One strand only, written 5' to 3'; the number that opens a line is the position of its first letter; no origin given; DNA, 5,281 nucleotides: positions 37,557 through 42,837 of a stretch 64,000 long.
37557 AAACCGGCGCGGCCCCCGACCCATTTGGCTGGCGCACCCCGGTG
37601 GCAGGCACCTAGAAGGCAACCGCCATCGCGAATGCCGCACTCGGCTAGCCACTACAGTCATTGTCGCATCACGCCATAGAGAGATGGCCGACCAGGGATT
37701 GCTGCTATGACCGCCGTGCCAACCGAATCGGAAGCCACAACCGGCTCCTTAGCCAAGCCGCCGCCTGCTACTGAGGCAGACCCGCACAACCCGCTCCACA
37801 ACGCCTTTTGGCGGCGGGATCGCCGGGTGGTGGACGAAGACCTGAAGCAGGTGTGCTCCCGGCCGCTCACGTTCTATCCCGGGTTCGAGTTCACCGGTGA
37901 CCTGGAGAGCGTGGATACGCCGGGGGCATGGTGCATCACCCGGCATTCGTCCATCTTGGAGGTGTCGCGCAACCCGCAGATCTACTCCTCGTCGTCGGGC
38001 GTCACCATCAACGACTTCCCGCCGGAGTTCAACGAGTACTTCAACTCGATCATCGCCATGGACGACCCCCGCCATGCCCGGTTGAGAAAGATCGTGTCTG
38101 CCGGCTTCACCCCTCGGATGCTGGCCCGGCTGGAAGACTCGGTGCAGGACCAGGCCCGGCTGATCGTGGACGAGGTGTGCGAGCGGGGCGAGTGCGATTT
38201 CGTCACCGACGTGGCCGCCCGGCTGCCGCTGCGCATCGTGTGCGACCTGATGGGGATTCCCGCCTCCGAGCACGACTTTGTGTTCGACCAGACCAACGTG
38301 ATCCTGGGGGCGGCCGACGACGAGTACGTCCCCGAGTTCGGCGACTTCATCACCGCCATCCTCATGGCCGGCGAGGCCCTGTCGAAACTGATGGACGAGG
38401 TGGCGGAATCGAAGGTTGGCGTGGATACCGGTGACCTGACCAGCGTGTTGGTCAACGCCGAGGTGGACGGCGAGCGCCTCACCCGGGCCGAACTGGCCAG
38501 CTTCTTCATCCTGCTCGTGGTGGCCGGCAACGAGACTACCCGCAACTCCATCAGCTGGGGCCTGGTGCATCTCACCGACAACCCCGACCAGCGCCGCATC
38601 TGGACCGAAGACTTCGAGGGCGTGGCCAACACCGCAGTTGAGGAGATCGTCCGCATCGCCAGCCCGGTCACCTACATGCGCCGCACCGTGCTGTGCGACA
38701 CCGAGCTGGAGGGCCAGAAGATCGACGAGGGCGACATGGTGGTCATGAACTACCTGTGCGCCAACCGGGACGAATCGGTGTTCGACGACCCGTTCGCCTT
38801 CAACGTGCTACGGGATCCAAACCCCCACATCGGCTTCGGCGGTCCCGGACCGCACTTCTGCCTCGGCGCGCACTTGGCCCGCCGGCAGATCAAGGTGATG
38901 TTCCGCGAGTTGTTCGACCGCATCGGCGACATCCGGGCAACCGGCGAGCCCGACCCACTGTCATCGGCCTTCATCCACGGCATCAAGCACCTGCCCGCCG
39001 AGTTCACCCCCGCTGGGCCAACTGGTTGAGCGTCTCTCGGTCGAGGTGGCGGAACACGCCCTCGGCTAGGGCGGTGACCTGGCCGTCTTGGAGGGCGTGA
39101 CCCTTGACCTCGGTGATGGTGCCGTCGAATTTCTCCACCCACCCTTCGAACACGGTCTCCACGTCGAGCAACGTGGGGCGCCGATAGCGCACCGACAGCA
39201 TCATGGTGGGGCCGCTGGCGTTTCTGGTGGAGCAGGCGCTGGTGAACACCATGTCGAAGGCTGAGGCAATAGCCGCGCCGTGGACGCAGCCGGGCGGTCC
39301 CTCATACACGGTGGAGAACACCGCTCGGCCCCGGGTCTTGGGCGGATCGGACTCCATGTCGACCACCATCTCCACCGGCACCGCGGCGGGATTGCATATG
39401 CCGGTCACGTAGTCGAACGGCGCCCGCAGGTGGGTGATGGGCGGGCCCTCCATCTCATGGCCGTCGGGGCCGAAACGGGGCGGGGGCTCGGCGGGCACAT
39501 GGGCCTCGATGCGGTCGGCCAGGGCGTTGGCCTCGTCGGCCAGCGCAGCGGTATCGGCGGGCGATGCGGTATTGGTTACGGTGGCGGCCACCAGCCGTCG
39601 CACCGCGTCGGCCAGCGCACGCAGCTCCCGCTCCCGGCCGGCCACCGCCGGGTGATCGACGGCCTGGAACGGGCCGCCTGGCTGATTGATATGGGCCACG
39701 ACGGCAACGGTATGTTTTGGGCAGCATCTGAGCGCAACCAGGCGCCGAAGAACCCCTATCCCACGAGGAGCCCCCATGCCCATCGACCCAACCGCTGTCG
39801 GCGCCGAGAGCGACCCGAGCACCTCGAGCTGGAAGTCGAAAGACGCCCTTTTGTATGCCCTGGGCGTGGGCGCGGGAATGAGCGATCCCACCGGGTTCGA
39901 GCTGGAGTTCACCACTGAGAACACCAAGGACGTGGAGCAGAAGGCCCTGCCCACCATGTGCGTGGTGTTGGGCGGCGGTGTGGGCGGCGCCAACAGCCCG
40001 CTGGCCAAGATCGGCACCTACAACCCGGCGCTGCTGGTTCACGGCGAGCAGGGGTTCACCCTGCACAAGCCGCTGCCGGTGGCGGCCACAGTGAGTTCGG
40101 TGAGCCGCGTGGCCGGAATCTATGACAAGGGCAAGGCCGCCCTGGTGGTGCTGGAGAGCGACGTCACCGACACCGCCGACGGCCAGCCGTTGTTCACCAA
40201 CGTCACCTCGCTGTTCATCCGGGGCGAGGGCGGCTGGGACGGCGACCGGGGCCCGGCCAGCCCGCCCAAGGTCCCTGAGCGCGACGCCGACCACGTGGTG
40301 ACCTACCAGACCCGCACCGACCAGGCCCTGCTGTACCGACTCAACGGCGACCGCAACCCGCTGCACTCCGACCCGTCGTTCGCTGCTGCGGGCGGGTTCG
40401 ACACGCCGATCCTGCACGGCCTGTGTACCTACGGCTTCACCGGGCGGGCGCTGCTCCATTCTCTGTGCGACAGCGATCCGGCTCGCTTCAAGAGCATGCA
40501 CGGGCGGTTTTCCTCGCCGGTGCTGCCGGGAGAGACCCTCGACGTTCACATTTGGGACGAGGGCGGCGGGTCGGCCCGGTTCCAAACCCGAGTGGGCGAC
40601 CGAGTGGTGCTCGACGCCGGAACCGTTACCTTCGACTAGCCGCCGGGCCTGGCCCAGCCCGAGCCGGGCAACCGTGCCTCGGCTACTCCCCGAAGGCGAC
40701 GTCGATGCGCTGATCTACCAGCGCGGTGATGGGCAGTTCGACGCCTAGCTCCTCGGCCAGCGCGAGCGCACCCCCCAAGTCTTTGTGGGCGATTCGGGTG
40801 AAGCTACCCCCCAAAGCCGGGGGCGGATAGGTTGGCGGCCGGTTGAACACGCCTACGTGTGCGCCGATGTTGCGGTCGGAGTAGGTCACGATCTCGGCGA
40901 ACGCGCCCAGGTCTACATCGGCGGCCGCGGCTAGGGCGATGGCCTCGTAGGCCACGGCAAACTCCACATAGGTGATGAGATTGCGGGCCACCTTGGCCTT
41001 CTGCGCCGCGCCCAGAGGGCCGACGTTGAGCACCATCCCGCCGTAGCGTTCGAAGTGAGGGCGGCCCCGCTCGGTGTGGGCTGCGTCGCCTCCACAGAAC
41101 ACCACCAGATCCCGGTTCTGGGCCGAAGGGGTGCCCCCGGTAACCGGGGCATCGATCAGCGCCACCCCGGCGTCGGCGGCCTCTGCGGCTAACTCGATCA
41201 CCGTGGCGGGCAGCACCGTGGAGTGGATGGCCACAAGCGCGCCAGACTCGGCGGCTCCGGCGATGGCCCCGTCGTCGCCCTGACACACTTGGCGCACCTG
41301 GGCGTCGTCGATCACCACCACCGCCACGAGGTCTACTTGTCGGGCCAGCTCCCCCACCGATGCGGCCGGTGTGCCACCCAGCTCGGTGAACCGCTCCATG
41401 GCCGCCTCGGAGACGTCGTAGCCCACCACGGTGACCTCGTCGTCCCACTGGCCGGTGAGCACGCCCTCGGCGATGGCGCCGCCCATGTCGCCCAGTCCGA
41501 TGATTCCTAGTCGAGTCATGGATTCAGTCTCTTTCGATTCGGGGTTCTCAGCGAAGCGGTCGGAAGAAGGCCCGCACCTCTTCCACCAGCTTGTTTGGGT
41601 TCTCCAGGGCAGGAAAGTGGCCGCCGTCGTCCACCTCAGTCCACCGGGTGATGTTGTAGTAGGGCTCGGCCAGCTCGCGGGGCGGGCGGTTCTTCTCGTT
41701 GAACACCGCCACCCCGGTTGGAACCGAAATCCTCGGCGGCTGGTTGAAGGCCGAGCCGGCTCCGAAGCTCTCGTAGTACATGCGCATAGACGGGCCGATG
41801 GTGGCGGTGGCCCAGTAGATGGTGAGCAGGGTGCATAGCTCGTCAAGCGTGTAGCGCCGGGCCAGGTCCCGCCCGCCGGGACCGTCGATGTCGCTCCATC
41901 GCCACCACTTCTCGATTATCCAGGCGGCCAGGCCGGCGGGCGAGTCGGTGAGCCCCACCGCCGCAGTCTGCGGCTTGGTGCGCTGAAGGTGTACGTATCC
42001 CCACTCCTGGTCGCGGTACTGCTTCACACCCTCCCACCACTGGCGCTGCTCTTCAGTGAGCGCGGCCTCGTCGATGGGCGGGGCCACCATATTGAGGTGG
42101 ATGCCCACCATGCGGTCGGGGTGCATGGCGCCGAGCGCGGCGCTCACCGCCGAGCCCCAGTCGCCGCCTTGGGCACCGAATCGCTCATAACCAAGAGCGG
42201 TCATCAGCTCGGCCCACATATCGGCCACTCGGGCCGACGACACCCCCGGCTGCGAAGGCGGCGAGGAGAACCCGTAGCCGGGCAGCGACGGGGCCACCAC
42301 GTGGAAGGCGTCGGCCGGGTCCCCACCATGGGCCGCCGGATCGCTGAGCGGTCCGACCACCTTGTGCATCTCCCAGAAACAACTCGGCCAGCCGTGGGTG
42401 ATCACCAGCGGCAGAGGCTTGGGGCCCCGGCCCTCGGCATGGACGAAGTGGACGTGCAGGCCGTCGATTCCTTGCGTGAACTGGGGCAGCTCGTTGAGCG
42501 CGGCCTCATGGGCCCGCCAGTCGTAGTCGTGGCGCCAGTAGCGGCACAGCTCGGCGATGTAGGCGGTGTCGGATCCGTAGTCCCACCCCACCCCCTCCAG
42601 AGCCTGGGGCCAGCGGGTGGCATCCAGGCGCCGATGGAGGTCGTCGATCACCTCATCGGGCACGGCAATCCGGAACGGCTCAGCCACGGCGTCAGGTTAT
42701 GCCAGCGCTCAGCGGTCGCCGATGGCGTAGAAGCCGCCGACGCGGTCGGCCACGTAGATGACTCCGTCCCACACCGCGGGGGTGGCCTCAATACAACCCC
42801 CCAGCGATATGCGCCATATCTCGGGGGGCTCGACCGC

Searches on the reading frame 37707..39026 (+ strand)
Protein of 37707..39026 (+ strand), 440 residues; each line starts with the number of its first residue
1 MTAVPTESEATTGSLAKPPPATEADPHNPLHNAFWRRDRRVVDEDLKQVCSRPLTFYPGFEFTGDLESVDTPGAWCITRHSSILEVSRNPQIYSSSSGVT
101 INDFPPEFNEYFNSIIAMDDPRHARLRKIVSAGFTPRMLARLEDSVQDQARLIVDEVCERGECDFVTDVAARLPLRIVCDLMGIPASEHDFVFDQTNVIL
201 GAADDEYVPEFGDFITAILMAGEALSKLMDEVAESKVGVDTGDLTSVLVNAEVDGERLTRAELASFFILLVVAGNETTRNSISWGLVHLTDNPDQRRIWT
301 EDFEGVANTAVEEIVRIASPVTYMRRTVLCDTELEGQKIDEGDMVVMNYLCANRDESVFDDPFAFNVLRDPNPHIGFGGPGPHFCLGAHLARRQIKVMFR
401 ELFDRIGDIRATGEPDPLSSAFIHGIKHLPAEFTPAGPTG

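Call 86: search_protein_families(library=pfam, proteins=[window:37707-39026:+], max_evalue=0.001)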
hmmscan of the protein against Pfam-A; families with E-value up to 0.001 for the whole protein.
window:37707-39026:+ (440 aa): 1 family
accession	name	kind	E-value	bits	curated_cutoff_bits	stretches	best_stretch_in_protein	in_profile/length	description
PF00067.27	p450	-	5.4e-24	85.2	22.8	1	240-402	237-428/462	Cytochrome P450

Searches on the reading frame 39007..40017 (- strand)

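Call 86: search_protein_families(library=pfam, proteins=[window:39007-40017:-], max_evalue=0.001)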
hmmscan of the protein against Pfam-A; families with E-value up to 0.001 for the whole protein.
window:39007-40017:- (337 aa): 1 family
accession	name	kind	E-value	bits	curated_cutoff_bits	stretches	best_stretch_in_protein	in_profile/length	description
PF03061.28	4HBT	-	2.7e-07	31.3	20.6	1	243-313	2-75/79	Thioesterase superfamily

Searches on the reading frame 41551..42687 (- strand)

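Call 86: search_protein_families(library=pfam, proteins=[window:41551-42687:-], max_evalue=0.001)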
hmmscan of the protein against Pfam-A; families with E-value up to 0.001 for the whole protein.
window:41551-42687:- (379 aa): 3 families
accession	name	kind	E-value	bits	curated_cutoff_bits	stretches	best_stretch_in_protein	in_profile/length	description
PF06441.18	EHN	-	4.8e-37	126.9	22.8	1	3-107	2-107/107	Epoxide hydrolase N terminus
PF00561.26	Abhydrolase_1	-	1.5e-17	64.5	25.8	1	93-225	2-124/245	alpha/beta hydrolase fold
PF12697.13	Abhydrolase_6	-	6.9e-07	30.6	26.3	1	94-369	1-216/217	Alpha/beta hydrolase family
